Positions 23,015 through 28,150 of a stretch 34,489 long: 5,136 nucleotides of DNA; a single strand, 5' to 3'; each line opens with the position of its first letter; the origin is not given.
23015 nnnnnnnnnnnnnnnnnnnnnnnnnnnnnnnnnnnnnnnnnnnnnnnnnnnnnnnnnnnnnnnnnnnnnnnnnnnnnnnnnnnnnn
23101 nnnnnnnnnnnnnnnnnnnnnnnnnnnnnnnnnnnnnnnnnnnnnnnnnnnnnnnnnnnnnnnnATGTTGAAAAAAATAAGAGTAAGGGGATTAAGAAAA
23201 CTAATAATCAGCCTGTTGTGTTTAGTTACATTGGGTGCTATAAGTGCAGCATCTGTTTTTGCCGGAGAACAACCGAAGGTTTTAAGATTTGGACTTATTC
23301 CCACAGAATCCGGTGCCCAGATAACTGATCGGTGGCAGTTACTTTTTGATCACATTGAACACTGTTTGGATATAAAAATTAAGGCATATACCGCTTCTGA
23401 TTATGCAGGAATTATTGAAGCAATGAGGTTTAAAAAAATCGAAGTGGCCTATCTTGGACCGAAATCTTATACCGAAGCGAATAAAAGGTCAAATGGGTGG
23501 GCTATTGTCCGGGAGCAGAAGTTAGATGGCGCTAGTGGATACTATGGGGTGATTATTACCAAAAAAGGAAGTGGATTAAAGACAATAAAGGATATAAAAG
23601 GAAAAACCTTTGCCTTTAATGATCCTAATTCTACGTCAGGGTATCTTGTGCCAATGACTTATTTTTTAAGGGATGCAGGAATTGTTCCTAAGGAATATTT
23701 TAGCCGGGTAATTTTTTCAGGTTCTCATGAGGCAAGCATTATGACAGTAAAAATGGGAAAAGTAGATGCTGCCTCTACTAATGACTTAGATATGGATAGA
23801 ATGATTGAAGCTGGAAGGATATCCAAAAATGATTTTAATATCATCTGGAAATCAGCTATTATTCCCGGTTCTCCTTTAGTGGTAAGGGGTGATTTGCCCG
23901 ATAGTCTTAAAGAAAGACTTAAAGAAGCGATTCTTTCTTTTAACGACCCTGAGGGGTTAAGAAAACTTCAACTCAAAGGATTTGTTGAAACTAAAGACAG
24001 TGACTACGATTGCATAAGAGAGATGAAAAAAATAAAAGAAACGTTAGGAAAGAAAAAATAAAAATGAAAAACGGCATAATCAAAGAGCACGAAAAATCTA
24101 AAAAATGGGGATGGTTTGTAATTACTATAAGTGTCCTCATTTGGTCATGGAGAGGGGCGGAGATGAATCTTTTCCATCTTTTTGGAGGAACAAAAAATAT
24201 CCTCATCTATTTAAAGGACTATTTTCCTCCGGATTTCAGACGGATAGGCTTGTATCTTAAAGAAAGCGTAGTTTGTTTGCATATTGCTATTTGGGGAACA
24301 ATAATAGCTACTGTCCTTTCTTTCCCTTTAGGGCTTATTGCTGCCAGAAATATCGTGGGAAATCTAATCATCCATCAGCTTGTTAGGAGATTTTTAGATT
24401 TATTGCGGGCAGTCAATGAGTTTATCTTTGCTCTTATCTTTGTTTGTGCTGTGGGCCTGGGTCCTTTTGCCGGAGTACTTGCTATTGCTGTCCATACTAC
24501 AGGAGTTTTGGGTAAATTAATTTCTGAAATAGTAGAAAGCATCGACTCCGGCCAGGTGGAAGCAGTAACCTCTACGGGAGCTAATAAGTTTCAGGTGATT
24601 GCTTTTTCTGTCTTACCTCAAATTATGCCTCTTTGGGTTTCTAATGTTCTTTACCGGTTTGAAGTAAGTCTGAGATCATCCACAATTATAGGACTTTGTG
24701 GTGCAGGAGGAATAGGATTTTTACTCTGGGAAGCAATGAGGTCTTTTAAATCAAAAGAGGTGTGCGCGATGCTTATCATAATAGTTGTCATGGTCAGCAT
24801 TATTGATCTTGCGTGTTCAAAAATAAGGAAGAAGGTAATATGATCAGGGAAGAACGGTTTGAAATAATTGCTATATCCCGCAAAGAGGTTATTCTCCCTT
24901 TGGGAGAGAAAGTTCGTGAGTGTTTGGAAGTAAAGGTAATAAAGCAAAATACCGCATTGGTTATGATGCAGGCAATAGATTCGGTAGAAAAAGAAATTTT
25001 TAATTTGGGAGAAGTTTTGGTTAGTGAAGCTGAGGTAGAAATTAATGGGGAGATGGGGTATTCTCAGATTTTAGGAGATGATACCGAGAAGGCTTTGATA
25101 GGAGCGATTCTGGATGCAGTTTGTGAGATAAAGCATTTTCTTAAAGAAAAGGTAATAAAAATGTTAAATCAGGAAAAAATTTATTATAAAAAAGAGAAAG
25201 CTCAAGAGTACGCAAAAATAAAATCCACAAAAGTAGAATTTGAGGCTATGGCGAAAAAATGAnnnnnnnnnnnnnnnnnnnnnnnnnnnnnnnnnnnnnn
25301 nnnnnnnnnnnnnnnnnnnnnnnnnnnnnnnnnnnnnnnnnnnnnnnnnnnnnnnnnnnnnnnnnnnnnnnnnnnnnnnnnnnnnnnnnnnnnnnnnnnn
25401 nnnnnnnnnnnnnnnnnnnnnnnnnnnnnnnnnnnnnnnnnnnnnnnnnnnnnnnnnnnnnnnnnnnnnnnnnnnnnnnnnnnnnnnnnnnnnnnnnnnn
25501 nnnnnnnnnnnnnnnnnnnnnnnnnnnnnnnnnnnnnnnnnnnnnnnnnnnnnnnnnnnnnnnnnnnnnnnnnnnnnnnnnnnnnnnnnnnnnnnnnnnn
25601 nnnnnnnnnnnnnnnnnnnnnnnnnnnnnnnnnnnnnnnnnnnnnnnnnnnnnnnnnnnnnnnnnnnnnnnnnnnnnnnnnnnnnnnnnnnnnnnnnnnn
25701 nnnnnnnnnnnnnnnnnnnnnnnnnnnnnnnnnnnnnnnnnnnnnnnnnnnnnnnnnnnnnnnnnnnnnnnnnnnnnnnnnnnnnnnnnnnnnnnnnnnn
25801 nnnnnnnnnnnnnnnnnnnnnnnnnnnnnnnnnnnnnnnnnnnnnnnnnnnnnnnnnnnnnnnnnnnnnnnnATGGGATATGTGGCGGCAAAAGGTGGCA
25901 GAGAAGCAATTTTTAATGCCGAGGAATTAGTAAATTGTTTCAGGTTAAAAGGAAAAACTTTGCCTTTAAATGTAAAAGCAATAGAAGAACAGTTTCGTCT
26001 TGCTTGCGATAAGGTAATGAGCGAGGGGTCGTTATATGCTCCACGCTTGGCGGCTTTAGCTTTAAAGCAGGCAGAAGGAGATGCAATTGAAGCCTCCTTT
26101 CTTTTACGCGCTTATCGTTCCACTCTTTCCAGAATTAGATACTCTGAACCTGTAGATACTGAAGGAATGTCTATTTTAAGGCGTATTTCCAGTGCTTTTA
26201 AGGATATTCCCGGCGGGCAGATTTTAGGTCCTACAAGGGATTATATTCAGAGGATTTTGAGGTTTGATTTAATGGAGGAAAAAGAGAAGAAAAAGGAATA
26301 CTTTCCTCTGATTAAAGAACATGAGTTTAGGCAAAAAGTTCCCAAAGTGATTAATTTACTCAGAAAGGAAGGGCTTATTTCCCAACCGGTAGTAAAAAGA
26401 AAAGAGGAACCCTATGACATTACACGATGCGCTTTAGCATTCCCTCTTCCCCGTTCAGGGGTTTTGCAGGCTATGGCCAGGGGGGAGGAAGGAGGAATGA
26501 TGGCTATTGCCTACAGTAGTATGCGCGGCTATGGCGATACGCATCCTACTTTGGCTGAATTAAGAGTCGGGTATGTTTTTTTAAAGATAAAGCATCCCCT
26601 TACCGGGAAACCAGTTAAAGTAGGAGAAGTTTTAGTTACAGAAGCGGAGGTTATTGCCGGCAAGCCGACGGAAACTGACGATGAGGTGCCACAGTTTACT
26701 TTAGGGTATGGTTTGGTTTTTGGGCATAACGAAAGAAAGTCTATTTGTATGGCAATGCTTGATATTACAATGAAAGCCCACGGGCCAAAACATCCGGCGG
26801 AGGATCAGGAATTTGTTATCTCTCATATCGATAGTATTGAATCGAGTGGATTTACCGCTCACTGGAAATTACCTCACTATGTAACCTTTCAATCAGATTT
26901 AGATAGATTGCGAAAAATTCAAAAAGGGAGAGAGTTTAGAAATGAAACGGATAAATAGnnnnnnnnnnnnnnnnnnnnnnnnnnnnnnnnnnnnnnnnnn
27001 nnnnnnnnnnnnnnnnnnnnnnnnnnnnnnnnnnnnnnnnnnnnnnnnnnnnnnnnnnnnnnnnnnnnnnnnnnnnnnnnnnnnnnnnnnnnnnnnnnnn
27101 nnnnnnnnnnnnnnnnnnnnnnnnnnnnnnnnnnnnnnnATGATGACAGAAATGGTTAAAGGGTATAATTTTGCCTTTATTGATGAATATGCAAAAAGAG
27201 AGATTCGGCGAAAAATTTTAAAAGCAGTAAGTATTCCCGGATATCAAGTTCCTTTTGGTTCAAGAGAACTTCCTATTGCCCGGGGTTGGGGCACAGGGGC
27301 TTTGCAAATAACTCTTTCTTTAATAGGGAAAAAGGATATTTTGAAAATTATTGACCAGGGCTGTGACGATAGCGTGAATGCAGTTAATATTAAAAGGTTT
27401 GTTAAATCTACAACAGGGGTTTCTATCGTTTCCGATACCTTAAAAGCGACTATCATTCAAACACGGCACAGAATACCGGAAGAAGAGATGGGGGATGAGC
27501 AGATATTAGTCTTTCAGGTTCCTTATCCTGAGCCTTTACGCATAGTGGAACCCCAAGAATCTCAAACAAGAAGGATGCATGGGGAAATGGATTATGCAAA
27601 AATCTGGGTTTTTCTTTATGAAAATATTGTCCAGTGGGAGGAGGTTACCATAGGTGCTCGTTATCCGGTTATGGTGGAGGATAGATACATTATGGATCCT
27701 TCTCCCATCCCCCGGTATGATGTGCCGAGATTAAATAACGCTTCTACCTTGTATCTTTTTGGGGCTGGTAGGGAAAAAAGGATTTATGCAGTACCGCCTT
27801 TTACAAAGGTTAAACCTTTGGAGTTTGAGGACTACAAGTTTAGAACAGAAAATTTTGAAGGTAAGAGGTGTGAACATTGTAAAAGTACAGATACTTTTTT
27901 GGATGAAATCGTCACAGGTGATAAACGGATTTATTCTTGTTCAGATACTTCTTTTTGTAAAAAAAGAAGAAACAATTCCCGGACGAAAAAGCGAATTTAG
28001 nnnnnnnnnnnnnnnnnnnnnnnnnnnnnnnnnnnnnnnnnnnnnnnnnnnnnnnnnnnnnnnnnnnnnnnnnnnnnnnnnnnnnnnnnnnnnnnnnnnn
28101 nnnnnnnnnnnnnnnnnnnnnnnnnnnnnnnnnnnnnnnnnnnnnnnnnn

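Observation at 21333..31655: Compact, non-canonical carbon-phosphorus lyase locus: phnCDE-GHI-x-JKLM flanked by HAD and TIM-barrel genes, with no phnF/N/O/P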

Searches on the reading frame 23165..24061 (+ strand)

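Call 4: search_protein_families(library=pfam, proteins=[window:23165-24061:+])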
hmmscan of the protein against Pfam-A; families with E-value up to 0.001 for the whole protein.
window:23165-24061:+ (298 aa): 1 family
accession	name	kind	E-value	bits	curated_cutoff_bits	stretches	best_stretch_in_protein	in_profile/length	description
PF12974.12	Phosphonate-bd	-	1e-74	251.4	27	1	42-281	1-242/242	ABC transporter, phosphonate, periplasmic substrate-binding protein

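Call 6: search_protein_families(library=ncbifam, proteins=[window:23165-24061:+])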
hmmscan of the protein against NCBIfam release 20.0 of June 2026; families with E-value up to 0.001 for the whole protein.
window:23165-24061:+ (298 aa): 7 families
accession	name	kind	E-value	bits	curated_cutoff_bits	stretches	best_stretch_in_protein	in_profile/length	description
TIGR03431.1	PhnD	equivalog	1.3e-95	320.1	261.1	1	12-292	4-287/288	phosphonate ABC transporter substrate-binding protein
TIGR01098.1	3A0109s03R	subfamily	8.9e-78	261.3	112.05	1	14-259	5-253/253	phosphate/phosphite/phosphonate ABC transporter substrate-binding protein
TIGR04553.1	ABC_peri_selen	hypoth_equivalog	1.3e-41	142.8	250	1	39-288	1-259/266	putative selenate ABC transporter substrate-binding protein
NF049985.1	SBP_like_Rv1680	exception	1.5e-07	31.4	400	1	74-177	34-135/268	Rv1680 family SBP-like protein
NF040750.1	tetrathio_HK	equivalog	2.2e-07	29.7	750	1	50-228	17-198/555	tetrathionate respiration histidine kinase TtrS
TIGR02122.1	TRAP_TAXI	subfamily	1.3e-06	27.5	84.35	1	61-204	51-195/320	TAXI family TRAP transporter solute-binding subunit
TIGR01728.1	SsuA_fam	subfamily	5.1e-06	25.9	163.5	1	53-157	16-114/290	aliphatic sulfonate ABC transporter substrate-binding protein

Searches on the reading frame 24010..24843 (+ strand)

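Call 4: search_protein_families(library=pfam, proteins=[window:24010-24843:+])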
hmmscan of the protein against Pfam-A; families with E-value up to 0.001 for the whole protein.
window:24010-24843:+ (277 aa): 1 family
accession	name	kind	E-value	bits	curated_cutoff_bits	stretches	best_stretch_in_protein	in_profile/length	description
PF00528.27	BPD_transp_1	-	2.5e-20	73.4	26.4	1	105-265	2-167/184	Binding-protein-dependent transport system inner membrane component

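Call 6: search_protein_families(library=ncbifam, proteins=[window:24010-24843:+])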
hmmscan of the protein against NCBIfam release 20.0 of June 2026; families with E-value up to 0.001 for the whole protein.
window:24010-24843:+ (277 aa): 9 families
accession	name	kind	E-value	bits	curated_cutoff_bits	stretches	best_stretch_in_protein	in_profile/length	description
TIGR01097.1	PhnE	equivalog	8.9e-84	280.9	216.7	1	32-276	7-251/252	phosphonate ABC transporter, permease protein PhnE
TIGR03416.1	ABC_choXWV_perm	equivalog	2.6e-10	40.2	363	1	82-266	84-264/267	choline ABC transporter permease subunit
NF008049.0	PRK10782.1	subfamily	1.1e-07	31.8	212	1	101-276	28-214/217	methionine ABC transporter permease MetI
TIGR03004.1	ectoine_ehuC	equivalog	2.2e-07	31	196.95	1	79-276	4-206/214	ectoine/hydroxyectoine ABC transporter permease subunit EhuC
NF040733.1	ABC_perm_U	equivalog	7.1e-07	29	295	1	83-275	55-244/251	ABC transporter permease subunit SaoP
NF045474.1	Opp2C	equivalog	4e-05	23.3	300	1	88-213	41-165/236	nickel transporter permease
NF008196.0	PRK10952.1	equivalog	4.3e-05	22.5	439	1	84-265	144-321/356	glycine betaine/L-proline ABC transporter permease ProW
NF011680.0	PRK15100.1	equivalog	0.00013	21.9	300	1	81-208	14-144/222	cystine ABC transporter permease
NF007545.0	PRK10160.1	equivalog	0.00018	21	342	1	97-275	91-266/275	taurine ABC transporter permease TauC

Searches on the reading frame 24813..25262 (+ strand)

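Call 4: search_protein_families(library=pfam, proteins=[window:24813-25262:+])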
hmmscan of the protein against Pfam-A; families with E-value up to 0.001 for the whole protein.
window:24813-25262:+ (149 aa): 1 family
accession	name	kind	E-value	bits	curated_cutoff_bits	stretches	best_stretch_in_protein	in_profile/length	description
PF06754.17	PhnG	-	6.1e-24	85.1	32.4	1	12-147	3-140/142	Phosphonate metabolism protein PhnG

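Call 6: search_protein_families(library=ncbifam, proteins=[window:24813-25262:+])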
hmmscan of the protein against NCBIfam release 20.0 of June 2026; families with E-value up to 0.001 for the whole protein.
window:24813-25262:+ (149 aa): 1 family
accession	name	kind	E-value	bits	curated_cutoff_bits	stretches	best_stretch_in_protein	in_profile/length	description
TIGR03293.1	PhnG_redo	equivalog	9.7e-28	97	89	1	10-148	2-142/144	phosphonate C-P lyase system protein PhnG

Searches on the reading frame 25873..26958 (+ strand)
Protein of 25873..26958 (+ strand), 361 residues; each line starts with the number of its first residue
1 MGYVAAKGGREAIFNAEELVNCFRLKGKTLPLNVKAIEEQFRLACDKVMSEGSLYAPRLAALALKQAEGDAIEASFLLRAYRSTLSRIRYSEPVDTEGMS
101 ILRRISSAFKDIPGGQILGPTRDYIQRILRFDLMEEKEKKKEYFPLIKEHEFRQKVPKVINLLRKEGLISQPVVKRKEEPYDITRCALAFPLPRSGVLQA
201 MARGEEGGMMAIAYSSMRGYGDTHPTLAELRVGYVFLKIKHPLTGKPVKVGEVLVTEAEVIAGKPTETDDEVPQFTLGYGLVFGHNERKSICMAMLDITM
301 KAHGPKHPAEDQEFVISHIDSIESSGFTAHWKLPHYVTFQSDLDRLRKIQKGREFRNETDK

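Call 4: search_protein_families(library=pfam, proteins=[window:25873-26958:+])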
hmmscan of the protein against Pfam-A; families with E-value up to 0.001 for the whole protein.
window:25873-26958:+ (361 aa): 2 families
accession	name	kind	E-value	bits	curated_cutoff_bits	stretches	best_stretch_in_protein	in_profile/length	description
PF05861.17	PhnI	-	6.5e-140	466.3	34.5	1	2-351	1-346/348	Bacterial phosphonate metabolism protein (PhnI)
PF06754.17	PhnG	-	1.3e-06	28.9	32.4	1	194-310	3-107/142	Phosphonate metabolism protein PhnG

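Call 6: search_protein_families(library=ncbifam, proteins=[window:25873-26958:+])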
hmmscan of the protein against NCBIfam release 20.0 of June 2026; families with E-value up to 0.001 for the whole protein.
window:25873-26958:+ (361 aa): 1 family
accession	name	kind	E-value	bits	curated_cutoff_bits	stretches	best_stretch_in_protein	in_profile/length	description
TIGR03293.1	PhnG_redo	equivalog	2.2e-07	30.9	89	1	228-305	36-103/144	phosphonate C-P lyase system protein PhnG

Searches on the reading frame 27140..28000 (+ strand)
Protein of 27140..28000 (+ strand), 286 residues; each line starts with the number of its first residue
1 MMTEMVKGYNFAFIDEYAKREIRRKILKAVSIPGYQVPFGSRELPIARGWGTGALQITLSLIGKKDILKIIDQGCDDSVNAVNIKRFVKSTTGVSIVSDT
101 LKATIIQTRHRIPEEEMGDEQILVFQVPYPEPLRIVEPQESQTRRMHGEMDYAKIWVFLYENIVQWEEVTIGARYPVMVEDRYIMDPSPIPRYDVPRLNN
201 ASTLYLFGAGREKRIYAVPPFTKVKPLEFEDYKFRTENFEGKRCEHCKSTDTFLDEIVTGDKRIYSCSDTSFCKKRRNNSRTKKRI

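Call 4: search_protein_families(library=pfam, proteins=[window:27140-28000:+])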
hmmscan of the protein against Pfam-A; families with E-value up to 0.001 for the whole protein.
window:27140-28000:+ (286 aa): 1 family
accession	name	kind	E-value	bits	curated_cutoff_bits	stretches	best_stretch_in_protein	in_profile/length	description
PF06007.16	PhnJ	-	1.3e-138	461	25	1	8-278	2-274/275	Phosphonate metabolism protein PhnJ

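Call 6: search_protein_families(library=ncbifam, proteins=[window:27140-28000:+])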
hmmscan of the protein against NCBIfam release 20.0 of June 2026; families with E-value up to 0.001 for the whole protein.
window:27140-28000:+ (286 aa): 0 families

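Call 55: find_related_loci(query=window:27140-28000:+, collection=metagenome_contigs, flank=10000)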
Query window:27140-28000:+ (286 aa) in metagenome_contigs; peptide patterns used: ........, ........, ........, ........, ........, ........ (x = any residue, [..] = any of these).
242 stretches matched a pattern; 50 encode a relative of the query (tblastn E <= 1e-3); 50 distinct loci.
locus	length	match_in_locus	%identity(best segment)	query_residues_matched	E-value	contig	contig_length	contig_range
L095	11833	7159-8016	86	1-286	2e-171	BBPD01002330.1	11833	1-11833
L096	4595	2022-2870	84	2-284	2e-171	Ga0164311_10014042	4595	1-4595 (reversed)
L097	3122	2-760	87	32-284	3e-161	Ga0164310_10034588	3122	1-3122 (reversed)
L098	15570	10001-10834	72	8-283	8e-140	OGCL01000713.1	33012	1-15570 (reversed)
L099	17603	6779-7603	70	4-277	3e-136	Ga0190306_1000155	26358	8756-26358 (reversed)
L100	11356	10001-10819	71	6-277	2e-135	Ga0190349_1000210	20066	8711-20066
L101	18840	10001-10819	71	6-277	2e-135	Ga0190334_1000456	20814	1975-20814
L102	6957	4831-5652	69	6-277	3e-132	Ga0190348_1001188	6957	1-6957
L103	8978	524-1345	69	6-277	3e-132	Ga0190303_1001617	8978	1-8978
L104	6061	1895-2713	68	9-280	5e-131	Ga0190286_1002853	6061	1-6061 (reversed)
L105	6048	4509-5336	67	6-280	3e-129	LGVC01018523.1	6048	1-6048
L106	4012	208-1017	68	9-276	6e-131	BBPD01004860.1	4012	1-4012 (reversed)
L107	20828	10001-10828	65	9-280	5e-128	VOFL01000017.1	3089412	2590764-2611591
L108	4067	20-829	68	9-276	1e-129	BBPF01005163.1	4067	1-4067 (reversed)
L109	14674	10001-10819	67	9-279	1e-127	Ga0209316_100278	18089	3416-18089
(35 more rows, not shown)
